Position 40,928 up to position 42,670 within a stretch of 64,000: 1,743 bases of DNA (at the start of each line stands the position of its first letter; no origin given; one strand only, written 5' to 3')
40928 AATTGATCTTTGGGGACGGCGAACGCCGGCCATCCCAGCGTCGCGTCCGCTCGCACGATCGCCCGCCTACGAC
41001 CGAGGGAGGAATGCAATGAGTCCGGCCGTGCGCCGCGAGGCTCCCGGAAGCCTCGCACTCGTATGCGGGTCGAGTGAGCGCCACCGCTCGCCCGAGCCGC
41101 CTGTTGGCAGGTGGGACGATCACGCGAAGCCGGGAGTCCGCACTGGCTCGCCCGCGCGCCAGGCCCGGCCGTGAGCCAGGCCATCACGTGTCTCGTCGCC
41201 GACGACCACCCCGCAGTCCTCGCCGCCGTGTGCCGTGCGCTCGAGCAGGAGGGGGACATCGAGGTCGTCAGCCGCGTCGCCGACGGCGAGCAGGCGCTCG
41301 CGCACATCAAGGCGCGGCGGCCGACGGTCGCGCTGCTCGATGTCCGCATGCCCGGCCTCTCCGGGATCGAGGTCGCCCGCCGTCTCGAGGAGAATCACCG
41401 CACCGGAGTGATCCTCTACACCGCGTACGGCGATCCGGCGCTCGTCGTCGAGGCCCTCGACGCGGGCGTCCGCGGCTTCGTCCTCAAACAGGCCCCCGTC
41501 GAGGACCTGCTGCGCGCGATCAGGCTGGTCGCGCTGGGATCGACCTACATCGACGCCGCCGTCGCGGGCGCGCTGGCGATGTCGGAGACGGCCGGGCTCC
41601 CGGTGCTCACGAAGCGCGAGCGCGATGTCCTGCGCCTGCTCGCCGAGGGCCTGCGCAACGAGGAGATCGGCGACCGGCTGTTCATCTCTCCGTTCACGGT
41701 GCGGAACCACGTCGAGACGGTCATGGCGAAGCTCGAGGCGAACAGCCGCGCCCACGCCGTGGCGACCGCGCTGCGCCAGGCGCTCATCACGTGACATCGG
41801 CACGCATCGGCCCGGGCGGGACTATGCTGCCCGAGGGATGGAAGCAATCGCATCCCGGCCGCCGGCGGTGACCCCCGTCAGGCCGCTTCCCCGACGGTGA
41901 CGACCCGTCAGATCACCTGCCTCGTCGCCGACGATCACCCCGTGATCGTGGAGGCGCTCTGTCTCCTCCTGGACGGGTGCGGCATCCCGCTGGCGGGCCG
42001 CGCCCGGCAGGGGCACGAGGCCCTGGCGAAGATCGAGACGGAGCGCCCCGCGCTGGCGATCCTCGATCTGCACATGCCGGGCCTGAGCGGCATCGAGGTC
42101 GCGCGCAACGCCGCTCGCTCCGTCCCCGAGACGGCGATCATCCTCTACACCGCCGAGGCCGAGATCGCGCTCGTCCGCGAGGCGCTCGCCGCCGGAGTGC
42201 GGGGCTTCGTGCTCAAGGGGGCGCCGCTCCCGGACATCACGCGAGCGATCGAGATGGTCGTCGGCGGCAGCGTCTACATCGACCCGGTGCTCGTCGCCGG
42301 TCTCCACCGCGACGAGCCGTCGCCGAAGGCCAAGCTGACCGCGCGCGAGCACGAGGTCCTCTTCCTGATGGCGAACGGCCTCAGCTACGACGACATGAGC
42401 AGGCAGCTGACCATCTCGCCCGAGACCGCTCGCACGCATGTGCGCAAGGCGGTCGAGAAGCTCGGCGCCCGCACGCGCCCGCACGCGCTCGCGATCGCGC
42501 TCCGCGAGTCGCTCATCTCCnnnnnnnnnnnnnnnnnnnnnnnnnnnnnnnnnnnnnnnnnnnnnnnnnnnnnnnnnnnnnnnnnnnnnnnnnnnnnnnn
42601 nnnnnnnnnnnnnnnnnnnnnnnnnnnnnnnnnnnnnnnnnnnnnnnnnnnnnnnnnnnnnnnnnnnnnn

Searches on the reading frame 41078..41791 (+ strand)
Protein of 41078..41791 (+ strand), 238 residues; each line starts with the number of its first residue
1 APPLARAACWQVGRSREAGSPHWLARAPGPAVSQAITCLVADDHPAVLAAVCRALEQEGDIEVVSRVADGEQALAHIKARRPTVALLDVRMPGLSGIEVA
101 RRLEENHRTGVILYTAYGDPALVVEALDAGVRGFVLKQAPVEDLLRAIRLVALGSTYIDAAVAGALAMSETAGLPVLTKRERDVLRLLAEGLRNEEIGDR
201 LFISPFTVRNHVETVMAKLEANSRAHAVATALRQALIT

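Call 33: search_protein_families(library=ncbifam, proteins=[window:41078-41791:+], max_evalue=0.00001)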
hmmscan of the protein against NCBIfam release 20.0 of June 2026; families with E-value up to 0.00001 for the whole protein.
window:41078-41791:+ (238 aa): 73 families (the best 25 are shown)
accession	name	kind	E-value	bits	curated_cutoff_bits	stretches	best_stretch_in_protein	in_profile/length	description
NF047785.1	respo_reg_MadR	equivalog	1.9e-41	141.7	300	1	38-237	3-209/209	MadR family response regulator transcription factor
NF011896.0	PRK15369.1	equivalog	8.1e-35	120.3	242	1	36-235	4-208/211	two component system response regulator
NF052445.1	RespRegMctR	equivalog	3.7e-34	117.9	300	1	36-235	2-203/205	two-component system response regulator MctR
NF007935.0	PRK10651.1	equivalog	1.3e-33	116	250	1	34-229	5-208/216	two-component system response regulator NarL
NF007685.0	PRK10360.1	equivalog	1.3e-29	103.4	258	1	36-222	2-183/196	response regulator transcription factor UhpA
NF007708.0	PRK10403.1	equivalog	3e-28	98.7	343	1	36-231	7-208/215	nitrate/nitrite response regulator protein NarP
NF007018.1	PRK09483.1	equivalog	3.2e-28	98.9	280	1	36-237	2-209/217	UvrY/SirA/GacA family response regulator transcription factor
NF007419.0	PRK09958.1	equivalog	2.1e-25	89.5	251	1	38-226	3-193/204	acid-sensing system DNA-binding response regulator EvgA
NF006900.1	PRK09390.1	equivalog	4.4e-25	88.4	255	1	34-234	3-200/203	response regulator FixJ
NF040749.1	tetrathio_RR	equivalog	3e-21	76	290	1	41-229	5-186/191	tetrathionate respiration response regulator TtrR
NF007403.0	PRK09935.1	equivalog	2.4e-20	73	271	1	38-228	6-201/210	fimbria biosynthesis transcriptional regulator FimZ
NF041830.1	RR_TF_ErdR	exception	5.1e-19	68.8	390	1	38-228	4-202/213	response regulator transcription factor ErdR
NF008098.0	PRK10840.1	equivalog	1.8e-18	66.8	235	1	36-222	4-196/216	response regulator transcription factor RcsB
NF041733.1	resp_reg_CseB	equivalog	1.2e-16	60.8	350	1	39-152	4-115/228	two-component system response regulator CseB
NF040689.1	MtrAB_MtrA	equivalog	3.2e-16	59.3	300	1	39-149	2-110/219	MtrAB system response regulator MtrA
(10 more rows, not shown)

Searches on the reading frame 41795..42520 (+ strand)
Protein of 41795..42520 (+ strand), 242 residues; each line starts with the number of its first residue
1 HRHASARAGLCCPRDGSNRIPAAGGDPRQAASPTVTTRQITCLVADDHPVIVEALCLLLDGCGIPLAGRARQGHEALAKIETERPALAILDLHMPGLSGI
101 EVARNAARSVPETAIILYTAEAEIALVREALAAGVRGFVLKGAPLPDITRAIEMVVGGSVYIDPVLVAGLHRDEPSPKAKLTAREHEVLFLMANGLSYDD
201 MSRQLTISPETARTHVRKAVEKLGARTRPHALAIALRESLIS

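Call 33: search_protein_families(library=ncbifam, proteins=[window:41795-42520:+], max_evalue=0.00001)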
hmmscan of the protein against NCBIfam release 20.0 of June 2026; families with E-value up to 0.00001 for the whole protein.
window:41795-42520:+ (242 aa): 49 families (the best 25 are shown)
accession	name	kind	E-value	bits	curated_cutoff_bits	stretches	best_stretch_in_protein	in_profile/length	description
NF052445.1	RespRegMctR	equivalog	8.1e-30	103.8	300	1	40-236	2-200/205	two-component system response regulator MctR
NF047785.1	respo_reg_MadR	equivalog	1.1e-27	96.7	300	1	42-241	3-209/209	MadR family response regulator transcription factor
NF011896.0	PRK15369.1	equivalog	1.3e-27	96.8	242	1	39-226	3-195/211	two component system response regulator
NF007935.0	PRK10651.1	equivalog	1.7e-25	89.5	250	1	37-231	4-206/216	two-component system response regulator NarL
NF007018.1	PRK09483.1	equivalog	7.4e-25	87.9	280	1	40-240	2-208/217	UvrY/SirA/GacA family response regulator transcription factor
NF007708.0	PRK10403.1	equivalog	2.2e-19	69.8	343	1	40-234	7-207/215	nitrate/nitrite response regulator protein NarP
NF007419.0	PRK09958.1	equivalog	3.5e-18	65.9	251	1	42-230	3-193/204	acid-sensing system DNA-binding response regulator EvgA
NF007685.0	PRK10360.1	equivalog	1.9e-17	63.7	258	1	40-225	2-182/196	response regulator transcription factor UhpA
NF041830.1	RR_TF_ErdR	exception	4e-15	56.1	390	1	42-232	4-202/213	response regulator transcription factor ErdR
NF006900.1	PRK09390.1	equivalog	3e-14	53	255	1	39-237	4-199/203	response regulator FixJ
NF007403.0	PRK09935.1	equivalog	4.8e-14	52.4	271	1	42-226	6-195/210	fimbria biosynthesis transcriptional regulator FimZ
NF040689.1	MtrAB_MtrA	equivalog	2.6e-12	46.5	300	1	43-141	2-98/219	MtrAB system response regulator MtrA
NF008098.0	PRK10840.1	equivalog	3.4e-11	43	235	1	40-225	4-195/216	response regulator transcription factor RcsB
NF009206.0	PRK12555.1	subfamily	7.5e-11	41.6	342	1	42-140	3-103/340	chemotaxis-specific protein-glutamate methyltransferase CheB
NF040749.1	tetrathio_RR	equivalog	2.5e-10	40.4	290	1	43-226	4-179/191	tetrathionate respiration response regulator TtrR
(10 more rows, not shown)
